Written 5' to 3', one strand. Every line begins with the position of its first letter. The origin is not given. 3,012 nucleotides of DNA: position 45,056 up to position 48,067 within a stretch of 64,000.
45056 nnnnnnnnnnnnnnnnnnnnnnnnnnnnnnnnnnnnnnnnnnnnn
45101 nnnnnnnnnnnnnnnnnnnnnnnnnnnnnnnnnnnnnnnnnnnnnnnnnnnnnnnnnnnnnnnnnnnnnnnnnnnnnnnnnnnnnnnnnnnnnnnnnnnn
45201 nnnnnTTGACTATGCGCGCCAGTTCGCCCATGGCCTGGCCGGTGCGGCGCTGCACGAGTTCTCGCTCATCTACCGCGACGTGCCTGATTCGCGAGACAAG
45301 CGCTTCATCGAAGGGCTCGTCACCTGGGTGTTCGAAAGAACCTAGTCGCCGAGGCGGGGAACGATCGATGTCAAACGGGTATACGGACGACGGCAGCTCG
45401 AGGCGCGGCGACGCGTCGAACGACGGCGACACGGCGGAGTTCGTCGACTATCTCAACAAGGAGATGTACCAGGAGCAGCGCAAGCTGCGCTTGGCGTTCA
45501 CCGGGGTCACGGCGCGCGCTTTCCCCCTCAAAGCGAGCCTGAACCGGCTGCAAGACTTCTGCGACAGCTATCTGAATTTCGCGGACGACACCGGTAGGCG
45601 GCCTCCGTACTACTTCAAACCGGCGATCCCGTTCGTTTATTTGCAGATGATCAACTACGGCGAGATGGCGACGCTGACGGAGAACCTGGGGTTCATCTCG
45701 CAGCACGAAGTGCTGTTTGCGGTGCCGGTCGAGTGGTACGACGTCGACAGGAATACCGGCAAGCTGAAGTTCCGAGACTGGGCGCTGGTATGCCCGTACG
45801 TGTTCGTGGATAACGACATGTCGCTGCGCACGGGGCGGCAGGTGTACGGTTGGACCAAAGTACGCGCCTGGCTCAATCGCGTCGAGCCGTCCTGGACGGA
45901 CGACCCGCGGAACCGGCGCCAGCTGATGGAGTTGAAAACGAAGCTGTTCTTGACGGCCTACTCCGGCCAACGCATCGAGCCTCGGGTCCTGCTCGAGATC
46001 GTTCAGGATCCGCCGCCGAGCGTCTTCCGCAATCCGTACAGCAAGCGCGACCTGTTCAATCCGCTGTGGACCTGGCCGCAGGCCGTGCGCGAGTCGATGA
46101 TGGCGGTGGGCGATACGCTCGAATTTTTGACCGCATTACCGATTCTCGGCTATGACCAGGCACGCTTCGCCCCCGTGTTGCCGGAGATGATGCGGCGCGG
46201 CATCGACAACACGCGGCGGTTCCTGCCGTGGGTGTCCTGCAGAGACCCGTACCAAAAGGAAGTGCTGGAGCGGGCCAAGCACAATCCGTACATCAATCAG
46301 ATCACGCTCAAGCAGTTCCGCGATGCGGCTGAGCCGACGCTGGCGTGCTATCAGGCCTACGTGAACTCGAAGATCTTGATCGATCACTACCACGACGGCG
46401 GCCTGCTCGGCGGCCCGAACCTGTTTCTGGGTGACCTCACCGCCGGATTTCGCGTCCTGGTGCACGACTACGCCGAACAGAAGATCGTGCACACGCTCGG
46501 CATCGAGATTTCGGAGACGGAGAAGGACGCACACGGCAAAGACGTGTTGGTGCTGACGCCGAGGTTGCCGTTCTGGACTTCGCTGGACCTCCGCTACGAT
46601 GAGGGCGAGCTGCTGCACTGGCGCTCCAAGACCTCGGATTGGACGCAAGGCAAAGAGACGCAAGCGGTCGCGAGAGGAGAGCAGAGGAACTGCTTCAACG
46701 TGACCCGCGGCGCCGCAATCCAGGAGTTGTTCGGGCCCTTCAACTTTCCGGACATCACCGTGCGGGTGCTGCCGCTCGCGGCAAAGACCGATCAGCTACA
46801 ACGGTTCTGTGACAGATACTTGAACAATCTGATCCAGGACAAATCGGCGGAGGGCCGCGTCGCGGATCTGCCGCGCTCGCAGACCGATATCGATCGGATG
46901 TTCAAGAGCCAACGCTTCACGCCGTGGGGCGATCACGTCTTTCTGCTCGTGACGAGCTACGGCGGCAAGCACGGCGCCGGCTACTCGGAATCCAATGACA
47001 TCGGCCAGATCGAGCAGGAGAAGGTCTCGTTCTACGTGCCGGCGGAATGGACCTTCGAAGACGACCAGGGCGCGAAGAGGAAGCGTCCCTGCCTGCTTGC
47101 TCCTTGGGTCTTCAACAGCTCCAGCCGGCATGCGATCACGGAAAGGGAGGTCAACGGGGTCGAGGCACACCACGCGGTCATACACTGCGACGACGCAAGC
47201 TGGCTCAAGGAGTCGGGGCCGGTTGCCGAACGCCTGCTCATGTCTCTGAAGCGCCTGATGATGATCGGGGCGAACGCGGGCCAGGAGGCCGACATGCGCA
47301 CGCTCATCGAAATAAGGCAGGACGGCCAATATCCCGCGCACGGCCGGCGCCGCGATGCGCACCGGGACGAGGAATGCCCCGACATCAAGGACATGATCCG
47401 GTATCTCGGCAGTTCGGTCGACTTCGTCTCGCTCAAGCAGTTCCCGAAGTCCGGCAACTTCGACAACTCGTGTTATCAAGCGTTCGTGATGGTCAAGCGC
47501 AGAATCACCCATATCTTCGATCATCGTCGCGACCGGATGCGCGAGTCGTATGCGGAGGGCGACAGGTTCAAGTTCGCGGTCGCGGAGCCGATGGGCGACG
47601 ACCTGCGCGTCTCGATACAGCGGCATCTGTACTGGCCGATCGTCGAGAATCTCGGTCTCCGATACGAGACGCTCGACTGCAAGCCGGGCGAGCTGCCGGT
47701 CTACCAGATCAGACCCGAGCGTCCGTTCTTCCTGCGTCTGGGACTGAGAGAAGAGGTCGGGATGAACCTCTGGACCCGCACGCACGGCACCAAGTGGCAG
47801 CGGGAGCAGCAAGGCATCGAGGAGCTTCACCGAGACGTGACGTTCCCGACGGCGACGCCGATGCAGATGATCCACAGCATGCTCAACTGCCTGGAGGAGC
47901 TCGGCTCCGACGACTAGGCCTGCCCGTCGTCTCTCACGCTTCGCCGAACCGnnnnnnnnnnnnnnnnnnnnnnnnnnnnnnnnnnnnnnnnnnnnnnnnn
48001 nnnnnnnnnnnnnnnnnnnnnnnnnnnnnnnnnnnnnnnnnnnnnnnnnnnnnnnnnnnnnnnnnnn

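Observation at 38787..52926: Uncharacterised isoprenoid-type gene cluster: TonB receptor, two large flavoproteins, polyprenyl synthase, SDR and three ADC-like domains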

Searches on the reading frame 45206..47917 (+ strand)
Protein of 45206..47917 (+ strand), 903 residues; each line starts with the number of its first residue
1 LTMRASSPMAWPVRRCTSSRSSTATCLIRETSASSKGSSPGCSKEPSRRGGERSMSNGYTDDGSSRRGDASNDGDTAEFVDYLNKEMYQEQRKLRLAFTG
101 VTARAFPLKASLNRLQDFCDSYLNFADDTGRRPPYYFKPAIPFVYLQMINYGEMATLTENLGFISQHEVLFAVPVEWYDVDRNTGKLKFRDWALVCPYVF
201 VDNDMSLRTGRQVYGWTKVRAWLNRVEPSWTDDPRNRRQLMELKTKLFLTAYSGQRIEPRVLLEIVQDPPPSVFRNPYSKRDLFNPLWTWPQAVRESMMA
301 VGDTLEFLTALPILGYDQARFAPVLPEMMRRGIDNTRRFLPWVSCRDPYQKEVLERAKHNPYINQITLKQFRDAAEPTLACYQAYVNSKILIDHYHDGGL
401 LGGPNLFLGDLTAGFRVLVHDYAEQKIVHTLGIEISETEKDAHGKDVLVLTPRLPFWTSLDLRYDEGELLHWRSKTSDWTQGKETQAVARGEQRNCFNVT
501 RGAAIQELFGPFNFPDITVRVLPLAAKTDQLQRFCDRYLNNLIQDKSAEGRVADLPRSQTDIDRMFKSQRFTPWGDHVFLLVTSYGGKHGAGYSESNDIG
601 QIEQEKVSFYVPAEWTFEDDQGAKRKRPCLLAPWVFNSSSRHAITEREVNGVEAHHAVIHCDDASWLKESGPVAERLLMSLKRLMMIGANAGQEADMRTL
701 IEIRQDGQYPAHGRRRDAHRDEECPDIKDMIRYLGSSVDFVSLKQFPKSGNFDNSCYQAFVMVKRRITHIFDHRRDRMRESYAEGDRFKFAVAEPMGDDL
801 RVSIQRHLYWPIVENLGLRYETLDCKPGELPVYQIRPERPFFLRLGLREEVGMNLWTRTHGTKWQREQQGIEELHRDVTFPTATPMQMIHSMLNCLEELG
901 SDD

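Call 3: search_protein_families(library=pfam, proteins=[window:45206-47917:+], max_evalue=0.01)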
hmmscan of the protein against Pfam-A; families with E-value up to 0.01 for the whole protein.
window:45206-47917:+ (903 aa): 1 family
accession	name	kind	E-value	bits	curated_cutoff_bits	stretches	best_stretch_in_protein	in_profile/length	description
PF06314.16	ADC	-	0.00051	20.1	29.8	1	134-221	40-112/238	Acetoacetate decarboxylase (ADC)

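Call 4: search_protein_families(library=ncbifam, proteins=[window:45206-47917:+], max_evalue=0.01)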
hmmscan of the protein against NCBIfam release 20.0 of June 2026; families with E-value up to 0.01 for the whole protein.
window:45206-47917:+ (903 aa): 0 families

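Call 9: find_homologous_proteins(query=window:45368-47917:+)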
Query window:45368-47917:+ (849 aa): 408 proteins with E <= 0.001 among 8000 candidates; the best 120 are listed.
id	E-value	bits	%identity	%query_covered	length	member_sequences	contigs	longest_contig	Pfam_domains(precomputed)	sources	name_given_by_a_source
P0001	0.0e+0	2017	100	100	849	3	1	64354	-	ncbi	-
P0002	3.9e-291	987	54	93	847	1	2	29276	-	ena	-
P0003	1.5e-213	730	44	94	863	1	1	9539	-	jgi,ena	-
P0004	3.7e-206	706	42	96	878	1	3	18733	-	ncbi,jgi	ncbi:MAG: hypothetical protein P8Y01_00350 [Woeseiaceae bacterium]|jgi:hypothetical protein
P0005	2.6e-205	703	42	94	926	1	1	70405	PF06314.17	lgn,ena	-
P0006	9.5e-203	694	42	96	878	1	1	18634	-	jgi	jgi:hypothetical protein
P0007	2.3e-201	690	43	92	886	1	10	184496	-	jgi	jgi:hypothetical protein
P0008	8.9e-201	688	42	95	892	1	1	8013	-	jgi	jgi:hypothetical protein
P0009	4.3e-200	685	42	94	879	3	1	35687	-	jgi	jgi:hypothetical protein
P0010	8.8e-199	681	41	96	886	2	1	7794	-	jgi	jgi:hypothetical protein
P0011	9.4e-199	681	41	97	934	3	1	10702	-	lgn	-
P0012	2.0e-198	680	40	94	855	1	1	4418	PF06314.17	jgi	-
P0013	2.1e-198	680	41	91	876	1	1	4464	-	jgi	jgi:hypothetical protein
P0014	1.6e-197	677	42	93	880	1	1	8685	-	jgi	jgi:hypothetical protein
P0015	6.1e-197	675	42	91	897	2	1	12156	-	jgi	jgi:hypothetical protein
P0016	1.4e-194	667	39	94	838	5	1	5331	PF06314.17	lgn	-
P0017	5.8e-194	665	39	94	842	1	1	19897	PF06314.17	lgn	-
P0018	1.0e-193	664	39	95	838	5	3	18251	PF06314.17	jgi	-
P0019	1.2e-193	664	40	95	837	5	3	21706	PF06314.17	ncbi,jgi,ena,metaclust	metaclust:\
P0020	9.2e-192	658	50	55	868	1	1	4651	PF06314.17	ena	-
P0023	3.2e-187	643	41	90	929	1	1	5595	PF06314.17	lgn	-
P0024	8.8e-186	638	47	58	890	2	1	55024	PF06314.17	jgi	-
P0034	2.8e-143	497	37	91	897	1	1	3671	PF06314.17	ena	-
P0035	2.9e-143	497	36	91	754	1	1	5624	PF06314.17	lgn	-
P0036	7.2e-143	496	36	96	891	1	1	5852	PF06314.17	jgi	-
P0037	1.1e-140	489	36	90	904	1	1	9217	PF06314.17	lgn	-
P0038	1.8e-139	485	49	53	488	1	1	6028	PF06314.17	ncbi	-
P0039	3.5e-139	484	36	93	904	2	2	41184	PF06314.17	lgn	-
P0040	4.9e-139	483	36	91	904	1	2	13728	PF06314.17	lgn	-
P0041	1.6e-137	478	36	93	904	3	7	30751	PF06314.17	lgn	-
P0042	3.8e-137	477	37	93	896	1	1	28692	PF06314.17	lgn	-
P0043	7.7e-136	473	35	92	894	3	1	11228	PF06314.17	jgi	jgi:hypothetical protein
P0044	1.3e-135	472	34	94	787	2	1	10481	PF06314.17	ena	-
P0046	2.6e-135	471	36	91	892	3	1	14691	PF06314.17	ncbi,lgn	ncbi:MAG: hypothetical protein AB7P69_20095 [Candidatus Binatia bacterium]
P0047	7.7e-134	466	35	91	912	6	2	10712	PF06314.17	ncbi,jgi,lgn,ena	-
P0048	1.1e-130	456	34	91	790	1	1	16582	PF06314.17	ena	-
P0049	2.4e-129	451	37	93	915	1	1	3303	PF06314.17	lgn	-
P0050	3.5e-129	451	36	91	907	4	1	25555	PF06314.17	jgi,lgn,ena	-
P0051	4.4e-128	447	35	91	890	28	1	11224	PF06314.17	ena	-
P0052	2.7e-127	445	34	93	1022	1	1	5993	PF06314.17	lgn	-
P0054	1.0e-126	443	35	92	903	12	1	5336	PF06314.17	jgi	-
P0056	2.7e-125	438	34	90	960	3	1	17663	PF06314.17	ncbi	-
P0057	7.0e-125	437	35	91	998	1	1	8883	PF06314.17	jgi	jgi:hypothetical protein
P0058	1.0e-124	436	36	91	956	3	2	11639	PF06314.17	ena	-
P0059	1.9e-124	435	34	94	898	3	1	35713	PF06314.17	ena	-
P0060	2.3e-124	435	33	91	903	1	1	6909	PF06314.17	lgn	-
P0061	2.3e-122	428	34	91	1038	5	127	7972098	-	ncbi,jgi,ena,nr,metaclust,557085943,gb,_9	ncbi:MAG TPA: hypothetical protein DDY14_09065 [Chromatiaceae bacterium]|jgi:hypothetical protein|nr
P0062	2.9e-122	428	33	93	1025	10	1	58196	PF06314.17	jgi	jgi:hypothetical protein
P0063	3.8e-120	421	34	90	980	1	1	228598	PF06314.17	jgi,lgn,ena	-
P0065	5.4e-119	417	35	92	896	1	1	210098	PF06314.17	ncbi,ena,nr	ncbi:MAG TPA: hypothetical protein VMW17_21690 [Candidatus Binatia bacterium]|nr:hypothetical protei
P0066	1.3e-118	416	33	90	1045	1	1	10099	PF06314.17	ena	-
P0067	3.0e-118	415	32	91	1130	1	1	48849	-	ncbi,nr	ncbi:MAG: hypothetical protein PHE55_00065 [Methylococcaceae bacterium]|nr:hypothetical protein [Met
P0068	6.4e-118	414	35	91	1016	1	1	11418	PF06314.17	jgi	jgi:hypothetical protein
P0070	1.5e-117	412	33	92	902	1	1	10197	PF06314.17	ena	-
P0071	1.5e-117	412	34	90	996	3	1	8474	PF06314.17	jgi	jgi:hypothetical protein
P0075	1.2e-116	409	33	93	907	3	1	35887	PF06314.17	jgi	jgi:hypothetical protein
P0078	2.7e-116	408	33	90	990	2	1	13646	PF06314.17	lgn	-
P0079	3.2e-116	408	33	91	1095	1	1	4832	PF06314.17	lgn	-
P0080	3.8e-116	408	33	93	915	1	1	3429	PF06314.17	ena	-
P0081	5.0e-116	407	33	90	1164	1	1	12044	-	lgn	-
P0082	4.0e-115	404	32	90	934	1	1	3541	PF06314.17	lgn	-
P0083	6.5e-115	404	31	92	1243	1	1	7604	PF06314.17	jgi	jgi:hypothetical protein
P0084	1.9e-114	402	33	90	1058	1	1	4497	PF06314.17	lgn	-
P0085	2.6e-114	402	33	90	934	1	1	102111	PF06314.17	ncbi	ncbi:MAG: hypothetical protein R2991_11175 [Thermoanaerobaculia bacterium]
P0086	3.0e-114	401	33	90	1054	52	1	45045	PF06314.17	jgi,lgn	jgi:hypothetical protein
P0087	5.1e-114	401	32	90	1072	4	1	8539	PF06314.17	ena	-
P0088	7.7e-114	400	32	92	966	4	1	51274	PF06314.17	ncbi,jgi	jgi:hypothetical protein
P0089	1.0e-113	400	32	91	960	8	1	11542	PF06314.17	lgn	-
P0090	1.4e-113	399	32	90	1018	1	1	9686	PF06314.17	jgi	jgi:hypothetical protein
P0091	3.2e-113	398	33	90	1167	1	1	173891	PF06314.17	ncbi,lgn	-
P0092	5.9e-113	397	36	91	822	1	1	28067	PF06314.17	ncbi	-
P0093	7.6e-113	397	31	90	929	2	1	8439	PF06314.17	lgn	-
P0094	1.4e-112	396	33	90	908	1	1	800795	PF06314.17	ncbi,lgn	ncbi:MAG: acetoacetate decarboxylase family protein [Pseudomonadales bacterium]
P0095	1.7e-112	396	32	90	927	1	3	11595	PF06314.17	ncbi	-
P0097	2.6e-112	395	32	90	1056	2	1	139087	PF06314.17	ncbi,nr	ncbi:MAG: hypothetical protein U5L05_14150 [Rubrivivax sp.]|nr:hypothetical protein [Rubrivivax sp.]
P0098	2.6e-112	395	31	93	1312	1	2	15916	PF06314.17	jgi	jgi:hypothetical protein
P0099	3.1e-112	395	32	90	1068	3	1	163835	PF06314.17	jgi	jgi:hypothetical protein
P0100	3.4e-112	395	30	93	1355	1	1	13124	-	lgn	-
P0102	9.6e-112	393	32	90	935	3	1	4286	PF06314.17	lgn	-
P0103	1.2e-111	393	31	90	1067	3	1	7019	PF06314.17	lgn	-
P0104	1.2e-111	393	32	94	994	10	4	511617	PF06314.17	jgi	jgi:hypothetical protein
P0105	1.4e-111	393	33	92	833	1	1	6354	PF06314.17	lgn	-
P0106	1.7e-111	392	31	97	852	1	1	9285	PF06314.17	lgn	-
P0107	4.1e-111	391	31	91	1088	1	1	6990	PF06314.17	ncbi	-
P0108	4.5e-111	391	32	91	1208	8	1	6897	-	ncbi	-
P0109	4.9e-111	391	34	91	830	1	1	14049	PF06314.17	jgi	jgi:hypothetical protein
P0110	1.3e-110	389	33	90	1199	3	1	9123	-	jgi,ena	-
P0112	1.6e-110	389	31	92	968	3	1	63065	PF06314.17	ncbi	-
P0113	3.0e-110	388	31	90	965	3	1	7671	PF06314.17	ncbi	-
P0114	6.6e-110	387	31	94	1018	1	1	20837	PF06314.17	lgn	-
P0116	8.5e-110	387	31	90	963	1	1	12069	PF06314.17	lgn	-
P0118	1.3e-109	386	31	94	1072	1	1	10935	PF06314.17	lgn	-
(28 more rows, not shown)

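Call 10: find_encoding_contigs(protein=P0001, flank=10000, max_places=3)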
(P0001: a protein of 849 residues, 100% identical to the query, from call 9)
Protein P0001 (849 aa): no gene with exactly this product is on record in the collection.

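Call 11: find_encoding_contigs(protein=P0061, flank=10000, max_places=4)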
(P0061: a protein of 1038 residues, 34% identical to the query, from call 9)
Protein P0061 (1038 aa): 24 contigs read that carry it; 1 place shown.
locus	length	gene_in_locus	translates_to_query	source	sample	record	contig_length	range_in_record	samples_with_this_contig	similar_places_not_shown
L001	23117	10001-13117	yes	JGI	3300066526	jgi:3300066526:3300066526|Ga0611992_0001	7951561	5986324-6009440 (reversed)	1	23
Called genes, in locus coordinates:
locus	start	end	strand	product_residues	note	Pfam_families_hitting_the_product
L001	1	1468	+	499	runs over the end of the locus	PF00474:SSF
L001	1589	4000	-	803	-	PF00875:DNA_photolyase (faint), PF01266:DAO (weak), PF01593:Amino_oxidase, PF13450:NAD_binding_8, PF01593:Amino_oxidase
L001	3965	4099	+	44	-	-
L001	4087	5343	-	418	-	PF00593:TonB_dep_Rec_b-barrel (faint), PF03349:Toluene_X, PF10677:DUF2490 (faint), PF13505:OMP_b-brl (faint)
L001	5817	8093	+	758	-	PF01593:Amino_oxidase (faint), PF13450:NAD_binding_8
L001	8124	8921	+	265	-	-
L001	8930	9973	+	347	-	PF00348:polyprenyl_synt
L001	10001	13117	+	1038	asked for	-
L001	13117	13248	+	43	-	-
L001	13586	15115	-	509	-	-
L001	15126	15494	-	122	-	-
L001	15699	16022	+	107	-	-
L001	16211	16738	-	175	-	-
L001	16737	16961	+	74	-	PF14236:DruA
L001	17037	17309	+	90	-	PF14236:DruA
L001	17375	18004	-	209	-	-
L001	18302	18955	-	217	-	-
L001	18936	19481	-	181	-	PF00196:GerE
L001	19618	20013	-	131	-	-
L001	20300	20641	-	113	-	PF01609:DDE_Tnp_1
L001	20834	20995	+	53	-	-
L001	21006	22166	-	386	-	PF13808:DDE_Tnp_1_assoc, PF01609:DDE_Tnp_1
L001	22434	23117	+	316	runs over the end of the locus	PF01610:DDE_Tnp_ISL3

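Call 13: find_encoding_contigs(protein=P0065, flank=10000, max_places=2)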
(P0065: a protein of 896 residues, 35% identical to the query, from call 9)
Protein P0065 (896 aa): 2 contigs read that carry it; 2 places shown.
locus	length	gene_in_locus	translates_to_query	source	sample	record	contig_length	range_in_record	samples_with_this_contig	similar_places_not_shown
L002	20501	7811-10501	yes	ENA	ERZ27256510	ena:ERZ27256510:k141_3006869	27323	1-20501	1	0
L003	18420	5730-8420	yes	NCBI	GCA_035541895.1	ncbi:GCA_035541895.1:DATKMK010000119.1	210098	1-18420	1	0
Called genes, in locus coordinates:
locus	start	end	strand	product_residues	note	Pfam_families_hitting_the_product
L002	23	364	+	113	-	-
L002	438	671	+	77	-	PF18884:TSP3_bac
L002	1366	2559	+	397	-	PF00108:Thiolase_N, PF02803:Thiolase_C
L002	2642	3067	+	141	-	PF13380:CoA_binding_2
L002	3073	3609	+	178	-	PF00293:NUDIX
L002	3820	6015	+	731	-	PF13450:NAD_binding_8, PF01593:Amino_oxidase (weak)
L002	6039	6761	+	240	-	-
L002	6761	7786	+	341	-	PF00348:polyprenyl_synt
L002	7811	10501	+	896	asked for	PF06314:ADC (faint)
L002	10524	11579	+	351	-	PF03435:Sacchrp_dh_NADP, PF13460:NAD_binding_10 (faint)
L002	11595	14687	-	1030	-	PF00211:Guanylate_cyc, PF13191:AAA_16, PF07719:TPR_2 (faint), PF17874:TPR_MalT (weak), PF13424:TPR_12 (weak)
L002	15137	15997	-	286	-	PF13098:Thioredoxin_2 (weak), PF13462:Thioredoxin_4, PF01323:DSBA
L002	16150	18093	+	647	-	PF13623:SurA_N_2, PF13624:SurA_N_3, PF09312:SurA_N (weak), PF13145:Rotamase_2, PF13616:Rotamase_3, PF00639:Rotamase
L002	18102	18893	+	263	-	PF12146:Hydrolase_4, PF00561:Abhydrolase_1, PF12697:Abhydrolase_6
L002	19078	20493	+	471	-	PF01554:MatE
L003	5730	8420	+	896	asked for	PF06314:ADC (faint)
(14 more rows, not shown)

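Call 14: find_encoding_contigs(protein=P0094, flank=10000, max_places=2)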
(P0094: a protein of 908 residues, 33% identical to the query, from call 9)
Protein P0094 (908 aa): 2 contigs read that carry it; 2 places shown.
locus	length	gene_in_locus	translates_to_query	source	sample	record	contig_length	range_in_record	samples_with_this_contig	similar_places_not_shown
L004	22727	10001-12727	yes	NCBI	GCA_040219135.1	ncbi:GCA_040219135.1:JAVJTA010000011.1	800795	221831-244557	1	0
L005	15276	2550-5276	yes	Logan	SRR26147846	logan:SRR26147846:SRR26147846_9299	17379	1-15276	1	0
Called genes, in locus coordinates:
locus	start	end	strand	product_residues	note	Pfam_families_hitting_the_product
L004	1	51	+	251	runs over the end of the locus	PF13350:Y_phosphatase3, PF22784:PTP-SAK (faint)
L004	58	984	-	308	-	PF00106:adh_short, PF08659:KR (weak), PF13561:adh_short_C2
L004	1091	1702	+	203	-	PF02798:GST_N, PF13417:GST_N_3, PF13409:GST_N_2, PF00043:GST_C, PF14497:GST_C_3 (weak), PF13410:GST_C_2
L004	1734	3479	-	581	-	PF00884:Sulfatase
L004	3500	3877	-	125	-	-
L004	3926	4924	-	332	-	PF12146:Hydrolase_4, PF00561:Abhydrolase_1, PF12697:Abhydrolase_6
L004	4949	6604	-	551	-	PF00884:Sulfatase, PF01663:Phosphodiest (faint), PF16347:SGSH_C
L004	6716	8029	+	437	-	PF01323:DSBA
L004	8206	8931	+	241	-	-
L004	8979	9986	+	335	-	PF00348:polyprenyl_synt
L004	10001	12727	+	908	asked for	PF06314:ADC (weak)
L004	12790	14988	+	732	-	PF13450:NAD_binding_8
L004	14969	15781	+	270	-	PF05175:MTS (weak), PF01209:Ubie_methyltran, PF03141:Methyltransf_29 (weak), PF13489:Methyltransf_23, PF13649:Methyltransf_25, PF13847:Methyltransf_31, PF08241:Methyltransf_11, PF08242:Methyltransf_12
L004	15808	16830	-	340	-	PF01370:Epimerase, PF13460:NAD_binding_10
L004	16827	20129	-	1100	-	PF12773:DZR, PF13240:Zn_Ribbon_1 (faint), PF24463:DUF7577 (weak), PF00211:Guanylate_cyc, PF13191:AAA_16, PF07719:TPR_2 (faint), PF13424:TPR_12 (faint)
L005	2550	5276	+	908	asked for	PF06314:ADC (weak)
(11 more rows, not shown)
